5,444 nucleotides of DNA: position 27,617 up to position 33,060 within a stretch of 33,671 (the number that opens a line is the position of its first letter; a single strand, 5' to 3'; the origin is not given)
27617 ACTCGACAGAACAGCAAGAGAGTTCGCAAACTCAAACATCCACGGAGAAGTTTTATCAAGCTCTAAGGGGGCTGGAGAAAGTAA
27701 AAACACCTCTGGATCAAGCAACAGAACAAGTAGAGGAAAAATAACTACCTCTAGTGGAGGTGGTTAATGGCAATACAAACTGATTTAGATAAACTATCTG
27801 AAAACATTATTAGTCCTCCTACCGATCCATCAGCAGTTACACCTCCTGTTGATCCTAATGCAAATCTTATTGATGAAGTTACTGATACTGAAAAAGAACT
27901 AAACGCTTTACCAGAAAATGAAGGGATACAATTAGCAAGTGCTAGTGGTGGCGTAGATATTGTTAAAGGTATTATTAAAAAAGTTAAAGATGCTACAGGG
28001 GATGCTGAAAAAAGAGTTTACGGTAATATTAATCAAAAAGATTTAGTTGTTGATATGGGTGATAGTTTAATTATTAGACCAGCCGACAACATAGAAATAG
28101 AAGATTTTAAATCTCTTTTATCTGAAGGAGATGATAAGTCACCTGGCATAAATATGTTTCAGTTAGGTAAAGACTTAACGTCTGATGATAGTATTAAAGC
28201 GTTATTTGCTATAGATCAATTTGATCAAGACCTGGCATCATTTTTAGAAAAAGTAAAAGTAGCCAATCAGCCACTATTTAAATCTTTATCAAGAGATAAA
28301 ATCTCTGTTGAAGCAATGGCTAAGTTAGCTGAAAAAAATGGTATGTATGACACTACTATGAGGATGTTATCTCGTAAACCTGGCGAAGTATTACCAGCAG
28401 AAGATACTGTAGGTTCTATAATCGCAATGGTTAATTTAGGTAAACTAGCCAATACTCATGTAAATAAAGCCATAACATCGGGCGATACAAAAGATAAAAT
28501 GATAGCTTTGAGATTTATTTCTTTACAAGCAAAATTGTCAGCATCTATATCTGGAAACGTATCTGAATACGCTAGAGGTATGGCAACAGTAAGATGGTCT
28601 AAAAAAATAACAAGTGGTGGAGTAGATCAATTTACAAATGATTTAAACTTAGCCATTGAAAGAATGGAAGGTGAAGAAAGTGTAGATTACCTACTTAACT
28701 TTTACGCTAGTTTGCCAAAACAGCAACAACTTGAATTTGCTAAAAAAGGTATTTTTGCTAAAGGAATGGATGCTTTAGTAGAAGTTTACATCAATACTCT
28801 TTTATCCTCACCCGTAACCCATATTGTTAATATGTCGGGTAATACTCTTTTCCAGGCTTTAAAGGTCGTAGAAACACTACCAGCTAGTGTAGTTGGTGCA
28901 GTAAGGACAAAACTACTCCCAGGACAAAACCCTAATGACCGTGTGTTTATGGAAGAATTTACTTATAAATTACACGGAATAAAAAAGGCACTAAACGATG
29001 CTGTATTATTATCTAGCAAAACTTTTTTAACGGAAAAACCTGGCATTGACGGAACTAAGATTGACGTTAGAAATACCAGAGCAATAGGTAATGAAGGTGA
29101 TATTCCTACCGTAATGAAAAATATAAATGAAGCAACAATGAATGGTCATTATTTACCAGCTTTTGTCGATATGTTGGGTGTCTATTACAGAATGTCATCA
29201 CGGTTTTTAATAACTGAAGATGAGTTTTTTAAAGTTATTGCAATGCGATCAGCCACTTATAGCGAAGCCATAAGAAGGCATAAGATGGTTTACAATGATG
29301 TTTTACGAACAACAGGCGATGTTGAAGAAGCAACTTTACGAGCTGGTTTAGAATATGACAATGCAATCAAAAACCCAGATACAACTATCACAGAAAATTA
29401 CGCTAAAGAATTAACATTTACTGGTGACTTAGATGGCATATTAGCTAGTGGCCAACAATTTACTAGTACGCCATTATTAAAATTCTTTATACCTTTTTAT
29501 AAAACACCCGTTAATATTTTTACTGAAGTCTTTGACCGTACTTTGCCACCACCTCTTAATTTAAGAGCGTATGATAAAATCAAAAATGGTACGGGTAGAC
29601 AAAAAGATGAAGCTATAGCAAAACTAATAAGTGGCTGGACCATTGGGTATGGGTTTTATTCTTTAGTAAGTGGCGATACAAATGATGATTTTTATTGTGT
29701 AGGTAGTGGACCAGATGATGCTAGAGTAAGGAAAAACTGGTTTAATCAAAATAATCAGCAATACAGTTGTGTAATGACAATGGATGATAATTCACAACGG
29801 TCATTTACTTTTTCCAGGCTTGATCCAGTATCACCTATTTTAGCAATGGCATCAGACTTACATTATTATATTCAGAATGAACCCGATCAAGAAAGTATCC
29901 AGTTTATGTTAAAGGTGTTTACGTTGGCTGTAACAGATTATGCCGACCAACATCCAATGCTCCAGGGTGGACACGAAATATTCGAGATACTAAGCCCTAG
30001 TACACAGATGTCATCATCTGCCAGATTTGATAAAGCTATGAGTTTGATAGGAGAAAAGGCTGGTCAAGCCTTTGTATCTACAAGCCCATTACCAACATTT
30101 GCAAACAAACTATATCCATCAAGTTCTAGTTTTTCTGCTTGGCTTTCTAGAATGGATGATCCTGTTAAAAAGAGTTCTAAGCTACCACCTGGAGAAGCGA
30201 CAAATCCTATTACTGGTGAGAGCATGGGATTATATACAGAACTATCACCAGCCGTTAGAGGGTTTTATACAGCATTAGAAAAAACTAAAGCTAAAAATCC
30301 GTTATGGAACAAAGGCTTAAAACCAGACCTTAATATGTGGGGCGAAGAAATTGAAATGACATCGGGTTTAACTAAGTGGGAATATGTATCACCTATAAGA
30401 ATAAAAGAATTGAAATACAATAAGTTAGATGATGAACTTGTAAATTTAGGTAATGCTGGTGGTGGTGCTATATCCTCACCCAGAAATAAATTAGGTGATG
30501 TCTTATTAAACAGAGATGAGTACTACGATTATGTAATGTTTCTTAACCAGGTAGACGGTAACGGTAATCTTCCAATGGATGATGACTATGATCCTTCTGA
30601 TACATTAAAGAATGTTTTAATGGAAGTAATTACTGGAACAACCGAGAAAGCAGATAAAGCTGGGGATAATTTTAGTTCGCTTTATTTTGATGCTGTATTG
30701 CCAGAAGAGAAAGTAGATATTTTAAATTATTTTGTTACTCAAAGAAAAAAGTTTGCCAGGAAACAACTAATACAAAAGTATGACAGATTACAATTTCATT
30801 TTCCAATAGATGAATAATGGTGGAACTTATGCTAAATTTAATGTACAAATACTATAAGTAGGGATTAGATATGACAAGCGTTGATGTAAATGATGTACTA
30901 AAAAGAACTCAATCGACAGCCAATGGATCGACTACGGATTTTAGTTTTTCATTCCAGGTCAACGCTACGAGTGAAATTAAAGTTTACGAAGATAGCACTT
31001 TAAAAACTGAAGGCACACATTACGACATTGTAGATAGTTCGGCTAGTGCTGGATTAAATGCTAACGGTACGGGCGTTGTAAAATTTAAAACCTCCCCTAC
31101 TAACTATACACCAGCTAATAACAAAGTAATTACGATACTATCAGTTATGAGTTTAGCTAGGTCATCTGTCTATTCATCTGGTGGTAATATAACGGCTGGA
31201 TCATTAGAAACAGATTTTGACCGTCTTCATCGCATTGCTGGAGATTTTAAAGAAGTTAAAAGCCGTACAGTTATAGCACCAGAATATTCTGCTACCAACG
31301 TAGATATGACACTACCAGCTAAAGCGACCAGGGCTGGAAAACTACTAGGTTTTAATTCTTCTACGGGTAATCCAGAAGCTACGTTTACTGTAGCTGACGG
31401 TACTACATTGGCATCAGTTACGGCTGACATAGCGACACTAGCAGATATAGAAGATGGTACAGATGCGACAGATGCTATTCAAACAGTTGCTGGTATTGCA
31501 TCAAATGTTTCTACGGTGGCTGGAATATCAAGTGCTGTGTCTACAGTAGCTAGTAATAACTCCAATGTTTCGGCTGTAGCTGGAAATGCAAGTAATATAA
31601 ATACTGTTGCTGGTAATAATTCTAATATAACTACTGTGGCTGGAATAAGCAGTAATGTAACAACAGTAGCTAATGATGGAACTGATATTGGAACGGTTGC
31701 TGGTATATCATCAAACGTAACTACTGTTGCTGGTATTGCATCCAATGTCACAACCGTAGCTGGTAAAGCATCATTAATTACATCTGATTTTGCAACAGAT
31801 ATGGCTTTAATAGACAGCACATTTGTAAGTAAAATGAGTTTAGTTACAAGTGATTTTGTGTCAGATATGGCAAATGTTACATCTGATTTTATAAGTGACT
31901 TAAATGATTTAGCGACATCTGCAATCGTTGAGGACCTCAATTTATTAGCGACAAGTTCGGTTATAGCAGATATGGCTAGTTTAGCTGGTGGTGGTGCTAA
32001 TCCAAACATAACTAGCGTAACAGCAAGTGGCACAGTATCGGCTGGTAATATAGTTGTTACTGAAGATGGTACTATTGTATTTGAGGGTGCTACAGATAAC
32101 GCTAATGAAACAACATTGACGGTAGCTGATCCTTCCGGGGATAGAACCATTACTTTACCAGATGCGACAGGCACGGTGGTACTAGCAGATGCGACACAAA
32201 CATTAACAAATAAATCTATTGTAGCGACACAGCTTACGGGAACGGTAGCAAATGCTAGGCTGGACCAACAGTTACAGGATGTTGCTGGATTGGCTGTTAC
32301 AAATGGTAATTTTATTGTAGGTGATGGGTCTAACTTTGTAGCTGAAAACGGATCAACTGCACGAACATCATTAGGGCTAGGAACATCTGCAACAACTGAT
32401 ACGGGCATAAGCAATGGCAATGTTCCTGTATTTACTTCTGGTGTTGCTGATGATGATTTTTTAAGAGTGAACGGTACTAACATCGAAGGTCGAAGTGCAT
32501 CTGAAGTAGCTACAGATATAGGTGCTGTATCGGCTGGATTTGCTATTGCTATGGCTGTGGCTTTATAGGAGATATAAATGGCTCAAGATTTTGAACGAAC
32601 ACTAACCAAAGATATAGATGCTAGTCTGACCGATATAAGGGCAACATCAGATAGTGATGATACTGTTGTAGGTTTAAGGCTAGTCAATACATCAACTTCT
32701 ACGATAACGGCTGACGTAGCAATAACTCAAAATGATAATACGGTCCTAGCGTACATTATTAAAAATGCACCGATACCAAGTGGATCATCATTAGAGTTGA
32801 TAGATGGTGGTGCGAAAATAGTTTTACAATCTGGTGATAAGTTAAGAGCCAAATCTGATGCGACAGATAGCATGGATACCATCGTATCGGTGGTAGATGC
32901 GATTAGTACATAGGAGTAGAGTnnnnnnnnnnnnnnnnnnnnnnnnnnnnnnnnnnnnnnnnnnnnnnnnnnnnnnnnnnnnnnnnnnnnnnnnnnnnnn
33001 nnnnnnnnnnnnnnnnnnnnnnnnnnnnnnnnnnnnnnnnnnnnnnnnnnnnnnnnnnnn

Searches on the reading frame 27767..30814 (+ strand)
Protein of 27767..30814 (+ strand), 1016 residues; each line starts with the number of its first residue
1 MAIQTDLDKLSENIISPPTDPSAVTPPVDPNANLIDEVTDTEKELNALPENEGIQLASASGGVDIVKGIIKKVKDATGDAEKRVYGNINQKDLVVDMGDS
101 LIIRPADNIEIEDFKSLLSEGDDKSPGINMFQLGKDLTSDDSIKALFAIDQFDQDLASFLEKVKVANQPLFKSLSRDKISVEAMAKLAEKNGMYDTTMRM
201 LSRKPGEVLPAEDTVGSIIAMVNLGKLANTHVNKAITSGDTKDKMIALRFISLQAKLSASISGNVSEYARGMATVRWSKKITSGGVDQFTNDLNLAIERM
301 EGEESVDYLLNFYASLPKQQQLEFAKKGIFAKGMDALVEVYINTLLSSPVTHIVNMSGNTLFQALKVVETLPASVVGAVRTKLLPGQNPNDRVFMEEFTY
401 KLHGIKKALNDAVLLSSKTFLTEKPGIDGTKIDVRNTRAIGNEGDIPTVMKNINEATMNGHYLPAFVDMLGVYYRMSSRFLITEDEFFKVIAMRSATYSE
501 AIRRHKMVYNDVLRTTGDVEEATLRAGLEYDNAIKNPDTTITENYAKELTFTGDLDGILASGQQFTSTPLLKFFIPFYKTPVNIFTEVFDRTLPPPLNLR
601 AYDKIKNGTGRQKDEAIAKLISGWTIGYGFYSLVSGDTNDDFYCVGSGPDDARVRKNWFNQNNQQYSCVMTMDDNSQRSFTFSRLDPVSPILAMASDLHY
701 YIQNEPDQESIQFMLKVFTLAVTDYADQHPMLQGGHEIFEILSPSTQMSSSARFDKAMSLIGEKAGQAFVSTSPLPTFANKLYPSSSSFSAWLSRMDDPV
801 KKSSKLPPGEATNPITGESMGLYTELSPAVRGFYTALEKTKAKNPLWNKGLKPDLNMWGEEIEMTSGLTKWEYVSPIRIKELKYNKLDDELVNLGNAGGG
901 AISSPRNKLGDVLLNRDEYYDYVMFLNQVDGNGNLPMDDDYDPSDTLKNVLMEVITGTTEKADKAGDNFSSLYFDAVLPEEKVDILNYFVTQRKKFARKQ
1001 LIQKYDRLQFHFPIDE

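Call 101: search_protein_families(library=phrogs, proteins=[window:27767-30814:+], max_evalue=0.001)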
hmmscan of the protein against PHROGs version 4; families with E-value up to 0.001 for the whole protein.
window:27767-30814:+ (1016 aa): 1 family
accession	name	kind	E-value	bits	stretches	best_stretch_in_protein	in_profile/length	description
phrog_6651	-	head and packaging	3.7e-19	69.2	1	325-586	707-970/1375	internal virion protein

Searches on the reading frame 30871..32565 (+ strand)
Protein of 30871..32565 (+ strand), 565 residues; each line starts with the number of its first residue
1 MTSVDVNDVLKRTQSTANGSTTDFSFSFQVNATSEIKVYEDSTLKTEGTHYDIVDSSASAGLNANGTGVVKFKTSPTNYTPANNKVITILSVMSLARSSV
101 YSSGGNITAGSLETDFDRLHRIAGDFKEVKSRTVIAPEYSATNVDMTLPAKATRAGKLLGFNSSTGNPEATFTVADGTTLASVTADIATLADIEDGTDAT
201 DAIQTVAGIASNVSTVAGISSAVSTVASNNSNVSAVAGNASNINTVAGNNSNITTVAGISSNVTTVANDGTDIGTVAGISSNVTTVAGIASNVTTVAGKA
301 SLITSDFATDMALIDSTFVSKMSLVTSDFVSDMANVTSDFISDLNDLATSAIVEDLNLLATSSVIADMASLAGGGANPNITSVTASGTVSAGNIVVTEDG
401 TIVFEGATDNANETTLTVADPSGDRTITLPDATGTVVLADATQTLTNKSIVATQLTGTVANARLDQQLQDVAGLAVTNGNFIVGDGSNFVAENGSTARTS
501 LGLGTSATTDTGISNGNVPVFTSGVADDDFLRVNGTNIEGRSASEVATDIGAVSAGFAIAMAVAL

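Call 7: search_protein_families(library=phrogs, proteins=[window:30871-32565:+], max_evalue=0.01)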
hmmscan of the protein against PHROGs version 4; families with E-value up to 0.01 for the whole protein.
window:30871-32565:+ (565 aa): 0 families

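Call 8: search_protein_families(library=pfam, proteins=[window:30871-32565:+], max_evalue=0.1)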
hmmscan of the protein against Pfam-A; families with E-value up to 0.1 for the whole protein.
window:30871-32565:+ (565 aa): 0 families

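Call 100: search_solved_structures(query=window:30871-32565:+, max_evalue=1, show_alignments=1)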
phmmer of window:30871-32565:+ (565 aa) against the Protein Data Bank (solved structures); distinct sequences matched with E-value up to 1: 0.

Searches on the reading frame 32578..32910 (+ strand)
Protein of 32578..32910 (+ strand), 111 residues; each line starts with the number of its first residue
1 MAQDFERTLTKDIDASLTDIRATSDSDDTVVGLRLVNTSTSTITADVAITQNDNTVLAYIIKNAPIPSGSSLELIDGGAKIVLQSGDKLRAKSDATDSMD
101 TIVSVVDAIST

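Call 7: search_protein_families(library=phrogs, proteins=[window:32578-32910:+], max_evalue=0.01)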
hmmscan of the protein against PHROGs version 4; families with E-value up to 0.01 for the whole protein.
window:32578-32910:+ (111 aa): 2 families
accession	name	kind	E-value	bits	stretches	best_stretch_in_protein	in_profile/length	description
phrog_1276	-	unknown function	6.9e-08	33.3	1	14-108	15-111/325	-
phrog_26609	-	unknown function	4.9e-05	24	1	23-108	94-178/180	-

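Call 8: search_protein_families(library=pfam, proteins=[window:32578-32910:+], max_evalue=0.1)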
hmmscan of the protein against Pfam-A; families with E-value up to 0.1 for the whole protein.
window:32578-32910:+ (111 aa): 2 families
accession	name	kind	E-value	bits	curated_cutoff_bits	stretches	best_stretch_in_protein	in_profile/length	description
PF04314.18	PCuAC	-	0.059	13.7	29.4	1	17-85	19-84/109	Copper chaperone PCu(A)C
PF18153.7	Cap15_CD_rec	-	0.065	14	31.2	1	26-86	37-98/122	Cap15, cyclic dinucleotide receptor domain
